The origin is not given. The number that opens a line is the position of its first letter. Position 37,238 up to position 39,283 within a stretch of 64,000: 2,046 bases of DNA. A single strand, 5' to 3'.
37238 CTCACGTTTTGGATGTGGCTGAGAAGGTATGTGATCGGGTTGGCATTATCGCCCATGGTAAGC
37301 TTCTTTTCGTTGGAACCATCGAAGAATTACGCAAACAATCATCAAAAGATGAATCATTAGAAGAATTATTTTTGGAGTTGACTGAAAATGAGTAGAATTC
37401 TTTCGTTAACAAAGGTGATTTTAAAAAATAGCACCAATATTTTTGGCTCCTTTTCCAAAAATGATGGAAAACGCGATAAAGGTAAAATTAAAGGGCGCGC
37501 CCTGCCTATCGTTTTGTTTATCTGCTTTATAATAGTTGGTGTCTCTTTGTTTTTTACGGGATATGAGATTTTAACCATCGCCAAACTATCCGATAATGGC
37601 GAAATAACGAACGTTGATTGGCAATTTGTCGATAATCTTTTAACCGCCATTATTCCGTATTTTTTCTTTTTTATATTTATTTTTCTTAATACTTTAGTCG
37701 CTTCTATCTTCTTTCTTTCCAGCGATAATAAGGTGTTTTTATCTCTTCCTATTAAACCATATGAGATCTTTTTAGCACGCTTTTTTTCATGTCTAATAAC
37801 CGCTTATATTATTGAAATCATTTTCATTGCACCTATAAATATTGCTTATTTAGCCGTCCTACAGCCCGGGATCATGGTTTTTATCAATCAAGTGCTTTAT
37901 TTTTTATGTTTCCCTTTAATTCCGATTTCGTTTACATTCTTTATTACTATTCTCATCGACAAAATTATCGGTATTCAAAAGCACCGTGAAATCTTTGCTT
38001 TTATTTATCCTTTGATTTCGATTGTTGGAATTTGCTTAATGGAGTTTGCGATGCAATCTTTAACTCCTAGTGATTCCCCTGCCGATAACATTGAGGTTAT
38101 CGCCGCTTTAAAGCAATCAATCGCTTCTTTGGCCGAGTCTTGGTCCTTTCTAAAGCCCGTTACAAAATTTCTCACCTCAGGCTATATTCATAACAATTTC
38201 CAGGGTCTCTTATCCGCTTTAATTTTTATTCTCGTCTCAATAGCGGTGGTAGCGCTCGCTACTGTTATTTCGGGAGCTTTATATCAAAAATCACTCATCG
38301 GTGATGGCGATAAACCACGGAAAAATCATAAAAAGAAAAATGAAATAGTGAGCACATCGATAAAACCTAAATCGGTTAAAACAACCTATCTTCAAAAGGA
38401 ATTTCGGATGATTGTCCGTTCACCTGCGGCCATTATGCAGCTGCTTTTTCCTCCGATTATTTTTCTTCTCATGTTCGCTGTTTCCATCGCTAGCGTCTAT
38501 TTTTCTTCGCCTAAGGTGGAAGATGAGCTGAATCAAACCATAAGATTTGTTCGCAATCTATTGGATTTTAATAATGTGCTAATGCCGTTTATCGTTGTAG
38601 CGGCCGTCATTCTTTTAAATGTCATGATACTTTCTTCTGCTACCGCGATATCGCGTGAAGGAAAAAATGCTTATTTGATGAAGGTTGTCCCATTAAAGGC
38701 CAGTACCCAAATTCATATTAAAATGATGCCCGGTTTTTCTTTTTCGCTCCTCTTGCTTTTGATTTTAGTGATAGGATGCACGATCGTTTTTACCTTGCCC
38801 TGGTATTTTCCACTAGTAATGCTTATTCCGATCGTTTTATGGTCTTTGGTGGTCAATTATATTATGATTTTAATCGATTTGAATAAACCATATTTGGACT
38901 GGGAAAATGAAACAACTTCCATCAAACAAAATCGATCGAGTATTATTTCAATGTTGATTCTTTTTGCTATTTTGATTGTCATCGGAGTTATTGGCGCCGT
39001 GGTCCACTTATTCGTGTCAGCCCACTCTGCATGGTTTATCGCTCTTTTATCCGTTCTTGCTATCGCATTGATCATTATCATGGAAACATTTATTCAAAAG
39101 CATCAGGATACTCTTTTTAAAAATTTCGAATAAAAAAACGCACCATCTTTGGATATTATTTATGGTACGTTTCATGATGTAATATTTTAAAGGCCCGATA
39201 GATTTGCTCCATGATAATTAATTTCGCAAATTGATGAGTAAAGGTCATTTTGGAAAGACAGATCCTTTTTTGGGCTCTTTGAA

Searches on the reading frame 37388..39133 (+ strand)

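Call 49: search_protein_families(library=pfam, proteins=[window:37388-39133:+], max_evalue=0.001)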
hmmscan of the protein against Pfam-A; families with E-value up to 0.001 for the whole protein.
window:37388-39133:+ (581 aa): 2 families
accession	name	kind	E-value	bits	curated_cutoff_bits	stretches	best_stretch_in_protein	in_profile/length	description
PF16949.11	ABC_tran_2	-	1.5e-13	50.9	25.7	1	43-552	7-506/542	Putative ATP-binding cassette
PF09847.15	12TM_1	-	1.7e-05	24.6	33.2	1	92-563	38-445/448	Membrane protein of 12 TMs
